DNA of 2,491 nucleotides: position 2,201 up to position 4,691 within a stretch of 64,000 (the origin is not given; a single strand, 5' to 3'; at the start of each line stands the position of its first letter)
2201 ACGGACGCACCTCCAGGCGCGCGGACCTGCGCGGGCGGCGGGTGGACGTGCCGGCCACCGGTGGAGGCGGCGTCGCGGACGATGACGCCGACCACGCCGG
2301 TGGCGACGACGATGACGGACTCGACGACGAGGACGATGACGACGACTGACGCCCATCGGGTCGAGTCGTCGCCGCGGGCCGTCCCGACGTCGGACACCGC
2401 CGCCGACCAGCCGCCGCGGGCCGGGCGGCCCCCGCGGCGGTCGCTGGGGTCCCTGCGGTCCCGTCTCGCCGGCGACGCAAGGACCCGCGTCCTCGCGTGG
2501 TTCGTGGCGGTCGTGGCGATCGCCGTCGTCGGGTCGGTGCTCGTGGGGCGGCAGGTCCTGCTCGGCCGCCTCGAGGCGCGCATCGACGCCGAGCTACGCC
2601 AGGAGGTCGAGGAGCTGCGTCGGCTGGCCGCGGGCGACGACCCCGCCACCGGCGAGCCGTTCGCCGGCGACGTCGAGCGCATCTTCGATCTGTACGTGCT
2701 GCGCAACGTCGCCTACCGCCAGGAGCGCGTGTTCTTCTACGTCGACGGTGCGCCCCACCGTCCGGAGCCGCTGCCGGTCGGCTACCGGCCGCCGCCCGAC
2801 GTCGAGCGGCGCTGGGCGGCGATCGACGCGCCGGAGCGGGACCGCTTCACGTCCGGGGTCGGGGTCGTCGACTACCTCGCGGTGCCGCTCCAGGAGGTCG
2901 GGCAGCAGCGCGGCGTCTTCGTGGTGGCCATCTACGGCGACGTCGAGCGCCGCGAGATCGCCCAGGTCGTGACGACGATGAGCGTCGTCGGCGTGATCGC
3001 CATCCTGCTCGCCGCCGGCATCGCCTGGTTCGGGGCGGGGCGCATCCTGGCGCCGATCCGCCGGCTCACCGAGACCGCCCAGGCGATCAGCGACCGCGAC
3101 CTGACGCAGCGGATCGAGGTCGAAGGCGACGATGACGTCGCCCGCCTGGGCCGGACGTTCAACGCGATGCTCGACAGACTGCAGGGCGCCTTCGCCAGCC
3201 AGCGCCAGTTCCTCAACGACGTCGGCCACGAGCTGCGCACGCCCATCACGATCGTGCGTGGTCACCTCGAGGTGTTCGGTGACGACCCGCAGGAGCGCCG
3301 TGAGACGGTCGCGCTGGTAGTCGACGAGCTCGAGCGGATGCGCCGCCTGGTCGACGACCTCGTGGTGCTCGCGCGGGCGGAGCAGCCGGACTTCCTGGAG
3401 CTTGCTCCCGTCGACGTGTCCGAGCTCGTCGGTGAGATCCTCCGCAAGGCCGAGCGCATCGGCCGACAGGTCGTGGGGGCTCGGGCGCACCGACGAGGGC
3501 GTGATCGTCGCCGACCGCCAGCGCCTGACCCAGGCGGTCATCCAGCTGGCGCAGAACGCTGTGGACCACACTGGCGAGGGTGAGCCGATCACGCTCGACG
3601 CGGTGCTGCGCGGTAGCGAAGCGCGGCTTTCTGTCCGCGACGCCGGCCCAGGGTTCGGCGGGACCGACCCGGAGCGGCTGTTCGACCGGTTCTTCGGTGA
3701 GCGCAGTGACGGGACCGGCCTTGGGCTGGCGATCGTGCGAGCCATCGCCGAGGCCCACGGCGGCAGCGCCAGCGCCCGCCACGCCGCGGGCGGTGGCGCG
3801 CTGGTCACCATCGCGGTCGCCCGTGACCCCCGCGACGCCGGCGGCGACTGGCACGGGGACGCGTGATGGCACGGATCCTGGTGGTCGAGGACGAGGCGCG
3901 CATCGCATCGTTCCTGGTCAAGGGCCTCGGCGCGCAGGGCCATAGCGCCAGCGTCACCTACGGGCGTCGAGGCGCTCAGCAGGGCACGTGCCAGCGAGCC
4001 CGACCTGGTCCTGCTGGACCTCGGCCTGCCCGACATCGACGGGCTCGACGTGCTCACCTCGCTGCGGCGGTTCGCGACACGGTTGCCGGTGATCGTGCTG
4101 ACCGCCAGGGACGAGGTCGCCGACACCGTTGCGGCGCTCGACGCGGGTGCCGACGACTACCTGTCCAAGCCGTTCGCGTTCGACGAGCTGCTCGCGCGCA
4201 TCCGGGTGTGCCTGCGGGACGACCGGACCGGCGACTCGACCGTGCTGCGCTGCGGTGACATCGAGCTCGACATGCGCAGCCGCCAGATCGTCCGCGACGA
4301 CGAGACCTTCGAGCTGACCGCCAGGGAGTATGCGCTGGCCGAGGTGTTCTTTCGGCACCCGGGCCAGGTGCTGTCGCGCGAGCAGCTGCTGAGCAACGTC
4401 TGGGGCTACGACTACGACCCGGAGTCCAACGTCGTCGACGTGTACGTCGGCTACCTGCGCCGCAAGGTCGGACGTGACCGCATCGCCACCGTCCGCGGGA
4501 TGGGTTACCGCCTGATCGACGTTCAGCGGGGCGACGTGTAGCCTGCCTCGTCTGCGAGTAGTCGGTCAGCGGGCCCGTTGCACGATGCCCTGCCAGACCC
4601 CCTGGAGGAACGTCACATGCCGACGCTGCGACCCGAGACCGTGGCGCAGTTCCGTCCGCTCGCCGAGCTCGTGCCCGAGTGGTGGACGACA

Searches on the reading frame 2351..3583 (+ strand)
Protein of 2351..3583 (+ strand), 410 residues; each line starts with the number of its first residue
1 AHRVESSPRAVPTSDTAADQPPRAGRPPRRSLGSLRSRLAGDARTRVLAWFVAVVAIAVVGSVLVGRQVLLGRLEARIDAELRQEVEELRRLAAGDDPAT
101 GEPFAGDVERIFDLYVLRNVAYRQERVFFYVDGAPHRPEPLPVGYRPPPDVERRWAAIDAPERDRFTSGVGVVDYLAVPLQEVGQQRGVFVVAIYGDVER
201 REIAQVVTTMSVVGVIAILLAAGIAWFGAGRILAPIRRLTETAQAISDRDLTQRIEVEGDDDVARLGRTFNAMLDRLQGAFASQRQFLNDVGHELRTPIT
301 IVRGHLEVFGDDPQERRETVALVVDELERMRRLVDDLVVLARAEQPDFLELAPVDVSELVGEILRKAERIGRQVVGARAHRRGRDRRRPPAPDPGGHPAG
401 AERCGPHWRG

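Call 8: search_protein_families(library=pfam, proteins=[window:2351-3583:+], max_evalue=0.01)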
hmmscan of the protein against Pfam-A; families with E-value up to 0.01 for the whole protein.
window:2351-3583:+ (410 aa): 2 families
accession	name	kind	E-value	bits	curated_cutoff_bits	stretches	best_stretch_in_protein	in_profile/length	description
PF00672.30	HAMP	-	1.4e-16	60.9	25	1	229-278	3-52/53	HAMP domain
PF00512.31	HisKA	-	1.9e-16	60.3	26.9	1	284-345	2-65/66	His Kinase A (phospho-acceptor) domain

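Call 10: find_homologous_proteins(query=window:2351-3478:+)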
Query window:2351-3478:+ (376 aa): 2503 proteins with E <= 0.001 among 8000 candidates; the best 120 are listed.
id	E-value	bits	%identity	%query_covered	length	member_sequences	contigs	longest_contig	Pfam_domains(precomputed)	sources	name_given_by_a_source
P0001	1.0e-235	799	100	100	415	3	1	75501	PF00672.31,PF00512.32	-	-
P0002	2.7e-186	637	92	86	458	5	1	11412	PF00672.31,PF02518.32,PF00512.32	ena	-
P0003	7.9e-183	626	91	86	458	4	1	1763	PF00672.31,PF02518.32,PF00512.32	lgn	-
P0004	5.4e-181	620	90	86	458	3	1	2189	PF00672.31,PF02518.32,PF00512.32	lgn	-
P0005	2.3e-176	604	86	87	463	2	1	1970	PF00672.31,PF13581.13,PF02518.32,PF00512.32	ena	-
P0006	8.2e-176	602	83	88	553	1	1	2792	PF00672.31,PF02518.32,PF00512.32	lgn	-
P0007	2.3e-175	601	86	86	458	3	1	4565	PF00672.31,PF13581.13,PF02518.32,PF00512.32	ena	-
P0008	6.4e-167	573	74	98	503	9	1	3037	PF00672.31,PF02518.32,PF00512.32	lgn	-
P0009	7.1e-167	573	77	91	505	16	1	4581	PF00672.31,PF02518.32,PF00512.32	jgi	jgi:two-component system OmpR family sensor kinase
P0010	7.2e-167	573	79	89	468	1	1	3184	PF00672.31,PF02518.32,PF00512.32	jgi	jgi:two-component system, OmpR family, sensor kinase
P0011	4.3e-166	570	77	95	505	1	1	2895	PF00672.31,PF02518.32,PF00512.32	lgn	-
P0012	8.4e-166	570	80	89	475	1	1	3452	PF00672.31,PF02518.32,PF00512.32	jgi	jgi:signal transduction histidine kinase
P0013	1.9e-165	568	79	89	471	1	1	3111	PF00672.31,PF02518.32,PF00512.32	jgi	jgi:signal transduction histidine kinase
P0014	2.3e-164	565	80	89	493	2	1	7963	PF00672.31,PF02518.32,PF00512.32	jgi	jgi:signal transduction histidine kinase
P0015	4.3e-160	551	79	86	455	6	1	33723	PF00672.31,PF02518.32,PF00512.32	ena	-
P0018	6.4e-157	540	77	86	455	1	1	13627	PF00672.31,PF02518.32,PF00512.32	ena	-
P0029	4.0e-99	350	55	81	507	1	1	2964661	PF00672.31,PF26769.1,PF02518.32,PF00512.32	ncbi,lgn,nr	ncbi:MAG: two-component sensor histidine kinase [Acidimicrobiia bacterium]|nr:MAG: two-component sen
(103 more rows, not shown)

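Call 11: find_encoding_contigs(protein=P0002, flank=6000, max_places=3)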
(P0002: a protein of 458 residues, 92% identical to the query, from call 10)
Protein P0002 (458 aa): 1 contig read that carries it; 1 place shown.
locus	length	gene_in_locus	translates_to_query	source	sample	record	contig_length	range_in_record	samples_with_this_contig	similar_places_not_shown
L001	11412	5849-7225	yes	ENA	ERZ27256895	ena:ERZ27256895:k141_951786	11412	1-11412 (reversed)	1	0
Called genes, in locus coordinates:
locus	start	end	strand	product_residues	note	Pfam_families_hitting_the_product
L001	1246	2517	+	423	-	PF26003:Integrase_N_phage (weak), PF14659:Phage_int_SAM_3 (weak), PF22022:Phage_int_M (weak), PF00589:Phage_integrase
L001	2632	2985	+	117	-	PF12973:Cupin_7, PF07883:Cupin_2 (weak)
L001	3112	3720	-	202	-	PF08534:Redoxin, PF00578:AhpC-TSA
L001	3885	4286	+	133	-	-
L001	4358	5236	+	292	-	PF00069:Pkinase, PF07714:PK_Tyr_Ser-Thr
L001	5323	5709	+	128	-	-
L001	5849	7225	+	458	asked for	PF00672:HAMP, PF00512:HisKA, PF02518:HATPase_c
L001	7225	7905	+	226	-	PF00072:Response_reg, PF00486:Trans_reg_C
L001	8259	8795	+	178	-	-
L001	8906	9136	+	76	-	PF00313:CSD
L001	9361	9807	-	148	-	PF08823:PG_binding_2 (faint), PF01471:PG_binding_1, PF09374:PG_binding_3 (faint), PF01471:PG_binding_1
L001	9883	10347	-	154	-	PF01471:PG_binding_1, PF09374:PG_binding_3 (weak), PF01471:PG_binding_1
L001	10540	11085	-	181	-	PF09969:DUF2203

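Call 12: find_encoding_contigs(protein=P0015, flank=6000, max_places=3)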
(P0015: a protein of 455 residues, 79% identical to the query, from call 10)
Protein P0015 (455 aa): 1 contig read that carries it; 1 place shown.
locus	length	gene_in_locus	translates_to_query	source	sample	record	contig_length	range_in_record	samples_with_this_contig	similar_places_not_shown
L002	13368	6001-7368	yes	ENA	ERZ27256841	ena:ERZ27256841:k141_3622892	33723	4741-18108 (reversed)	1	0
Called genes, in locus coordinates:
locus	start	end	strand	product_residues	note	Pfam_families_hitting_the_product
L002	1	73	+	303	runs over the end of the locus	PF00005:ABC_tran, PF13304:AAA_21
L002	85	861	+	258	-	PF01061:ABC2_membrane, PF12698:ABC2_membrane_3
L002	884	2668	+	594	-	PF07730:HisKA_3, PF02518:HATPase_c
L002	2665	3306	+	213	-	PF00072:Response_reg, PF00196:GerE, PF04545:Sigma70_r4 (weak), PF08281:Sigma70_r4_2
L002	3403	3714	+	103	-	PF02148:zf-UBP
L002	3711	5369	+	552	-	PF00072:Response_reg (faint), PF00070:Pyr_redox (faint), PF01266:DAO (faint), PF03486:HI0933_like (faint), PF07992:Pyr_redox_2, PF12831:FAD_oxidored (weak), PF13738:Pyr_redox_3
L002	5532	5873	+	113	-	-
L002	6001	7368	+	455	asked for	PF00672:HAMP, PF00512:HisKA, PF02518:HATPase_c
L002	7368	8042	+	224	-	PF00072:Response_reg, PF00486:Trans_reg_C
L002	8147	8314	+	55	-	PF06348:DUF1059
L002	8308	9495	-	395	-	PF00563:EAL, PF00571:CBS (faint)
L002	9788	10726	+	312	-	PF02770:Acyl-CoA_dh_M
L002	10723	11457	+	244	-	PF02585:PIG-L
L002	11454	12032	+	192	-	PF05401:NodS, PF05175:MTS (faint), PF08241:Methyltransf_11 (weak), PF08242:Methyltransf_12 (weak), PF13649:Methyltransf_25 (weak)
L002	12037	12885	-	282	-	PF09990:DUF2231, PF00355:Rieske, PF13806:Rieske_2 (weak)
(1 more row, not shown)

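Call 13: find_encoding_contigs(protein=P0018, flank=6000, max_places=3)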
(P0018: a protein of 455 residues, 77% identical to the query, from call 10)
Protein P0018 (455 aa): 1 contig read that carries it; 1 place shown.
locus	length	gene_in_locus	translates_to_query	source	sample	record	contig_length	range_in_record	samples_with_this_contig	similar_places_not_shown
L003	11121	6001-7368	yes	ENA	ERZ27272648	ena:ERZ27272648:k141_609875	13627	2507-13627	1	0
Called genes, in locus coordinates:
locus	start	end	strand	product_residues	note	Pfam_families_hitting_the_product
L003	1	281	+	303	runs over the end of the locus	PF00005:ABC_tran, PF13304:AAA_21 (weak)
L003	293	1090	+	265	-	PF01061:ABC2_membrane, PF12698:ABC2_membrane_3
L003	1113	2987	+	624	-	PF07730:HisKA_3, PF02518:HATPase_c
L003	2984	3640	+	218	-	PF00072:Response_reg, PF13518:HTH_28 (faint), PF00196:GerE, PF08281:Sigma70_r4_2, PF13384:HTH_23 (weak)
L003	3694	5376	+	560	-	PF01946:Thi4 (faint), PF03486:HI0933_like (faint), PF07992:Pyr_redox_2, PF12831:FAD_oxidored (faint), PF13738:Pyr_redox_3, PF00070:Pyr_redox (weak)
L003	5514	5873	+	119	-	-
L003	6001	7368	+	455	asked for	PF00672:HAMP, PF00512:HisKA, PF02518:HATPase_c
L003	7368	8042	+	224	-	PF00072:Response_reg, PF00486:Trans_reg_C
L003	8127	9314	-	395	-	PF00563:EAL, PF00571:CBS (faint)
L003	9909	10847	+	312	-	PF02770:Acyl-CoA_dh_M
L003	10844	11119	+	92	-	?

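Call 23: search_solved_structures(query=L001:7225-7905:+, max_evalue=1e-20)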
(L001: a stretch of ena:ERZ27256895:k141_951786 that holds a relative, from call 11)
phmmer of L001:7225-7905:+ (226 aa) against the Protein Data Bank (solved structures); distinct sequences matched with E-value up to 1e-20: 50.
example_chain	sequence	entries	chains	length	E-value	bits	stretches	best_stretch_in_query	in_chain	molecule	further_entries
1ys6_A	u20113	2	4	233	2.2e-48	168.1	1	3-217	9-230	Transcriptional regulatory protein prrA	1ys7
4kfc_A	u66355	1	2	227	2.3e-46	161.4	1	1-217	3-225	KDP operon transcriptional regulatory protein KdpE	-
4kny_A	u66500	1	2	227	3.8e-46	160.8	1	1-217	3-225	KDP operon transcriptional regulatory protein KdpE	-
6lgq_D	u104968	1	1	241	1.3e-45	159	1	1-217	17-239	DNA-binding response regulator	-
9ji3_J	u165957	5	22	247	2.7e-44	154.7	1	2-217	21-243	DNA-binding response regulator | Possible two component system response transcriptional positive regulator PhoP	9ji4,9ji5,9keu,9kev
3r0j_A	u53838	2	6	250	2.8e-44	154.7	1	2-217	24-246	POSSIBLE TWO COMPONENT SYSTEM RESPONSE TRANSCRIPTIONAL POSITIVE REGULATOR PHOP | Response regulator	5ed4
8jo2_H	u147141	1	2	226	4.4e-44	154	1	3-219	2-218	DNA-binding transcriptional regulator BasR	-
4s04_A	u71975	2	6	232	4.8e-44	153.9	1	3-219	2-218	DNA-binding transcriptional regulator BasR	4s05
2gwr_A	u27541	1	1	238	6.9e-44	153.4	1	3-217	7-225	DNA-binding response regulator mtrA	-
3q9s_A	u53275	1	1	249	4.9e-43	150.6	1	3-203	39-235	DNA-binding response regulator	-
2oqr_A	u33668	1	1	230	2.1e-42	148.5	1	3-217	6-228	Sensory transduction protein regX3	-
9ket_J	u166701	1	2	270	4.3e-39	137.7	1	40-217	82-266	Possible two component system response transcriptional positive regulator PhoP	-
1kgs_A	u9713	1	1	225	1.6e-36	129.3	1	2-216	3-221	DNA BINDING RESPONSE REGULATOR D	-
7e1b_A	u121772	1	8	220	2.3e-34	122.3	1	4-217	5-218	DNA-binding response regulator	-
9dvt_R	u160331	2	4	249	2e-32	115.9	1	3-217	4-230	DNA-binding dual master transcriptional regulator RpaA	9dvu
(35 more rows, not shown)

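Call 24: search_protein_families(library=ncbifam, proteins=[L001:7225-7905:+, L001:5849-7225:+, L001:4358-5236:+, L001:3885-4286:+, L001:5323-5709:+], max_evalue=0.001)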
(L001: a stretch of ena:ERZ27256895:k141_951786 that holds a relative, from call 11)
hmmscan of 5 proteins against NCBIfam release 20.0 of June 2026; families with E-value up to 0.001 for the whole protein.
L001:7225-7905:+ (226 aa): 107 families (the best 25 are shown)
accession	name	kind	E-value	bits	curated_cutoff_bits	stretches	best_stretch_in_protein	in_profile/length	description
TIGR01387.1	cztR_silR_copR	subfamily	6.6e-61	205.7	279.2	1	4-217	1-218/218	heavy metal response regulator transcription factor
NF040689.1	MtrAB_MtrA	equivalog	4.9e-57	192.8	300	1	4-216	1-217/219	MtrAB system response regulator MtrA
NF007928.2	PRK10643.1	equivalog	1.1e-55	188.6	330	1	3-217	2-216/216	two-component system response regulator PmrA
NF041733.1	resp_reg_CseB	equivalog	3.4e-55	186.9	350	1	3-217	2-226/228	two-component system response regulator CseB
TIGR02154.1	PhoB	equivalog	1.2e-54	185.1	296.2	1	2-217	3-225/226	phosphate regulon transcriptional regulator PhoB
NF045914.1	RespRegNblR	equivalog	3.4e-54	183.8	300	1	3-217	8-225/228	response regulator transcription factor NblR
NF007820.0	PRK10529.1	equivalog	3.1e-51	174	325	1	1-217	1-223/225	two-component system response regulator KdpE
NF008296.0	PRK11083.1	equivalog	1.8e-50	171.5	273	1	2-217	4-225/228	two-component system response regulator CreB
NF045944.1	ResRegRpaBCyano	equivalog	3.3e-50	170.6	330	1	5-216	1-226/229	response regulator transcription factor RpaB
NF041734.1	resp_reg_RppA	equivalog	6e-49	166.5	250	1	3-217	2-227/229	two-component system response regulator RppA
NF007346.1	PRK09836.1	equivalog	1.7e-47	162.1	420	1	3-217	2-221/227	copper/silver response regulator transcription factor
NF008567.0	PRK11517.1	equivalog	3.3e-46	157.4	353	1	3-218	2-219/223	response regulator transcription factor HprR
NF040534.1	resp_reg_YycF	equivalog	5.2e-46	156.8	340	1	3-217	2-227/231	response regulator YycF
NF007663.1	PRK10336.1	equivalog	9.7e-45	153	345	1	3-218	2-217/219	quorum sensing response regulator transcription factor QseB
NF045991.1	RespRegCtrARhodob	equivalog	1.6e-42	145.8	350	1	3-218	2-222/224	response regulator transcription factor CtrA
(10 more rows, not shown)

L001:5849-7225:+ (458 aa): 80 families (the best 25 are shown)
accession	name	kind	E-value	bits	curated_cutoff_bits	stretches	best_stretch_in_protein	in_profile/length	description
TIGR01386.1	cztS_silS_copS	subfamily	7.5e-56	190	292.55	1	134-432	136-446/457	heavy metal sensor histidine kinase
NF040691.1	MtrAB_MtrB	equivalog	1.4e-44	153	450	1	153-447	179-494/507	MtrAB system histidine kinase MtrB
NF012163.2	BaeS_SmeS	equivalog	3.5e-42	144.9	500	1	162-443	164-456/457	sensor histidine kinase efflux regulator BaeS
NF033092.0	HK_WalK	equivalog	1.3e-41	142.9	725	2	237-443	371-592/594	cell wall metabolism sensor histidine kinase WalK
NF007837.0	PRK10549.1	equivalog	4.3e-41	141.1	603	1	163-444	165-457/466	envelope stress sensor histidine kinase BaeS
NF008312.0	PRK11100.1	equivalog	7.1e-40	137.2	356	1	129-445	149-474/477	two-component system sensor histidine kinase CreC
NF046044.1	PnpS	equivalog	1.1e-39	136.5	400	1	238-443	170-389/390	two-component system histidine kinase PnpS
TIGR02966.1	phoR_proteo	equivalog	1.5e-39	135.9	334.2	1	237-441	113-331/333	phosphate regulon sensor histidine kinase PhoR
NF007898.0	PRK10604.1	equivalog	5.8e-37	127.9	478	1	189-442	163-420/433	two-component system sensor histidine kinase RstB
NF052314.1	T9SS_HK_PorY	subfamily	3.3e-31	108.8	350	1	158-424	130-400/418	PorY family sensor histidine kinase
NF008025.0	PRK10755.1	equivalog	3.7e-30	104.8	314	1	155-432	60-342/362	two-component system sensor histidine kinase PmrB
NF007345.0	PRK09835.1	subfamily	3.8e-30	104.9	423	1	156-438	179-474/482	Cu(+)/Ag(+) sensor histidine kinase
NF012226.0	AdeS_HK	equivalog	4.2e-29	101.8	500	1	164-433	62-342/353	two-component sensor histidine kinase AdeS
NF007007.0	PRK09470.1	equivalog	1.1e-27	97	486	1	166-443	172-457/463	envelope stress sensor histidine kinase CpxA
NF008468.0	PRK11360.1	equivalog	1.4e-27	96.4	646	1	240-448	398-611/616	two-component system sensor histidine kinase AtoS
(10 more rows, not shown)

L001:4358-5236:+ (292 aa): 13 families
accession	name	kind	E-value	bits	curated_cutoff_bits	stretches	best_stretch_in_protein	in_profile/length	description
NF033483.0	PknB_PASTA_kin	equivalog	2.2e-31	109.5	450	1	20-256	10-254/563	Stk1 family PASTA domain-containing Ser/Thr kinase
NF047741.1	antiphage_MADS6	equivalog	9.9e-24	83.8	460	2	6-137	484-611/612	methylation-associated defense system protein kinase MAD6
NF052427.1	StpK7MSMEG_1200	equivalog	1.9e-20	72.9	900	1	22-236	12-227/601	serine/threonine protein kinase StpK7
NF038150.1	lanthi_synth_IV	equivalog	4.6e-19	68.3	650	1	29-267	201-454/851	class IV lanthionine synthetase LanL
NF033442.0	BREX_PglW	equivalog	1.9e-18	65.7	990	1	7-229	502-723/1391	BREX system serine/threonine kinase PglW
TIGR03903.1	TOMM_kin_cyc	equivalog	4.8e-18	64.4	705.75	1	45-263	6-240/1267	TOMM system kinase/cyclase fusion protein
NF053615.1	SerThrKinAfsKStmc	equivalog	1.1e-16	60.7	1300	1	89-270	86-268/809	protein serine/threonine kinase AfsK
NF009651.0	PRK13184.1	equivalog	3.8e-09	35.1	839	1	21-162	6-160/932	serine/threonine-protein kinase PknD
NF058632.1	SerThrKinPrkT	equivalog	1.1e-06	27.9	280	1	86-167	89-168/322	serine/threonine protein kinase PrkT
NF038151.1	lanthi_synth_III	equivalog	3.1e-06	25.9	575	1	55-189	261-408/833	class III lanthionine synthetase LanKC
TIGR03724.2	arch_bud32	equivalog_domain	2.6e-05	23.8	125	1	50-168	26-137/193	KEOPS complex kinase/ATPase Bud32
NF007174.0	PRK09605.1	equivalog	0.00011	20.8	447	1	46-167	365-478/535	bifunctional N(6)-L-threonylcarbamoyladenine synthase/serine/threonine protein kinase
NF043056.1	T4SS_LegK1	equivalog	0.00012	20.9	550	1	85-187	147-262/516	Dot/Icm T4SS effector kinase LegK1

L001:3885-4286:+ (133 aa): 0 families

L001:5323-5709:+ (128 aa): 0 families

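Call 39: find_homologous_proteins(query=L001:7225-7905:+)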
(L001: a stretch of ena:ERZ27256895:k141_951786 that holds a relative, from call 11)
Query L001:7225-7905:+ (226 aa): 8000 proteins with E <= 0.001 among 8000 candidates; the best 120 are listed.
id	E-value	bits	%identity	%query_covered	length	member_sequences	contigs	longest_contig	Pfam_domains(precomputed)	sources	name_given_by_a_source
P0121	4.3e-141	486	100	100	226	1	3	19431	PF00486.35,PF00072.31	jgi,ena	-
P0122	3.8e-129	447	93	98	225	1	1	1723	PF00486.35,PF00072.31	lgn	-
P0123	3.6e-128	444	93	100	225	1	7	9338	PF00486.35,PF00072.31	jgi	jgi:DNA-binding response OmpR family regulator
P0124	1.6e-124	432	89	100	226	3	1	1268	PF00486.35,PF00072.31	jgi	-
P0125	6.7e-123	426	89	100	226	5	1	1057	PF00486.35,PF00072.31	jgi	jgi:DNA-binding response OmpR family regulator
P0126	1.5e-120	419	89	97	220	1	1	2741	PF00486.35,PF00072.31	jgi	jgi:DNA-binding response OmpR family regulator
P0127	2.7e-115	402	85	97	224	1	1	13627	PF00486.35,PF00072.31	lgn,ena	-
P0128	3.4e-114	398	84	100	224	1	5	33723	PF00486.35,PF00072.31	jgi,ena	-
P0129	4.5e-114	398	85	97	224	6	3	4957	PF00486.35,PF00072.31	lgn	-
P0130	7.8e-114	397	84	100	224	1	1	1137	PF00486.35,PF00072.31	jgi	-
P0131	1.0e-112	393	84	96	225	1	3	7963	PF00486.35,PF00072.31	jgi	jgi:DNA-binding response OmpR family regulator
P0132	5.5e-112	391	83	97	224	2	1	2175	PF00486.35,PF00072.31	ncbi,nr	ncbi:MAG TPA: response regulator transcription factor [Euzebyales bacterium]|nr:response regulator t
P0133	7.2e-111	387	83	97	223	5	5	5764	PF00486.35,PF00072.31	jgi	jgi:DNA-binding response OmpR family regulator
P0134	1.1e-109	383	82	97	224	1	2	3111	PF00486.35,PF00072.31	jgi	jgi:DNA-binding response OmpR family regulator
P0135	3.0e-109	382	82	97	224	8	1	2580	PF00486.35,PF00072.31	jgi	jgi:DNA-binding response OmpR family regulator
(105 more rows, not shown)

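Call 50: search_protein_families(library=pfam, proteins=[P0029, L001:5849-7225:+], max_evalue=0.1)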
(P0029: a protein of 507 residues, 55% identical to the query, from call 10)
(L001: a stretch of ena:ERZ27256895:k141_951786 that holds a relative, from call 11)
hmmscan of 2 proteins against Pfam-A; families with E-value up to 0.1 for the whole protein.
P0029 (507 aa): 5 families
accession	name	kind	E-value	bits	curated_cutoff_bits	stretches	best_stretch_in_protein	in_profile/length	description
PF02518.31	HATPase_c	-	4.2e-25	88.8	26.4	1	372-480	2-109/111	Histidine kinase-, DNA gyrase B-, and HSP90-like ATPase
PF00672.30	HAMP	-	2.8e-17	63.2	25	1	212-263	2-53/53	HAMP domain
PF00512.31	HisKA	-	1.2e-16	60.9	26.9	1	267-329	1-65/66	His Kinase A (phospho-acceptor) domain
PF01590.32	GAF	-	0.0028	18.6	22.4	1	122-194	60-126/133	GAF domain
PF22618.1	RskA_N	-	0.021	15.4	27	1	64-98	12-46/48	Anti-sigma-K factor RskA, N-terminal domain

L001:5849-7225:+ (458 aa): 4 families
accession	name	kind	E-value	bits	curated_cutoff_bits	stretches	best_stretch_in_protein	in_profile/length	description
PF02518.31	HATPase_c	-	4.3e-20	72.7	26.4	1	342-444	2-108/111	Histidine kinase-, DNA gyrase B-, and HSP90-like ATPase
PF00672.30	HAMP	-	2.2e-16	60.4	25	1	183-232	3-52/53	HAMP domain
PF00512.31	HisKA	-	1.2e-15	57.7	26.9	1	238-299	2-65/66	His Kinase A (phospho-acceptor) domain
PF13581.12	HATPase_c_2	-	4.1e-05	24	27.4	1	335-422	21-111/127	Histidine kinase-like ATPase domain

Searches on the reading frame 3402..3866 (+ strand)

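Call 8: search_protein_families(library=pfam, proteins=[window:3402-3866:+], max_evalue=0.01)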
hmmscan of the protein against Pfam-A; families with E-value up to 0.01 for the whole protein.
window:3402-3866:+ (154 aa): 2 families
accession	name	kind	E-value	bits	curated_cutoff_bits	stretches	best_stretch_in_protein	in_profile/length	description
PF02518.31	HATPase_c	-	3.4e-21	76.2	26.4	1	38-139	2-107/111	Histidine kinase-, DNA gyrase B-, and HSP90-like ATPase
PF13581.12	HATPase_c_2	-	4.3e-06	27.2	27.4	1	32-132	22-120/127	Histidine kinase-like ATPase domain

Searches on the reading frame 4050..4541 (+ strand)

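Call 8: search_protein_families(library=pfam, proteins=[window:4050-4541:+], max_evalue=0.01)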
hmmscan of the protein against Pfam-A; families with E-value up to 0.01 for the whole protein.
window:4050-4541:+ (163 aa): 2 families
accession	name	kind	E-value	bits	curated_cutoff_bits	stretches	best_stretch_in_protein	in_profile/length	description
PF00486.34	Trans_reg_C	-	2.1e-26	92.2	26.2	1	85-155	2-77/77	Transcriptional regulatory protein, C terminal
PF00072.30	Response_reg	-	1.7e-11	44.7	30.2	1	2-52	61-111/111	Response regulator receiver domain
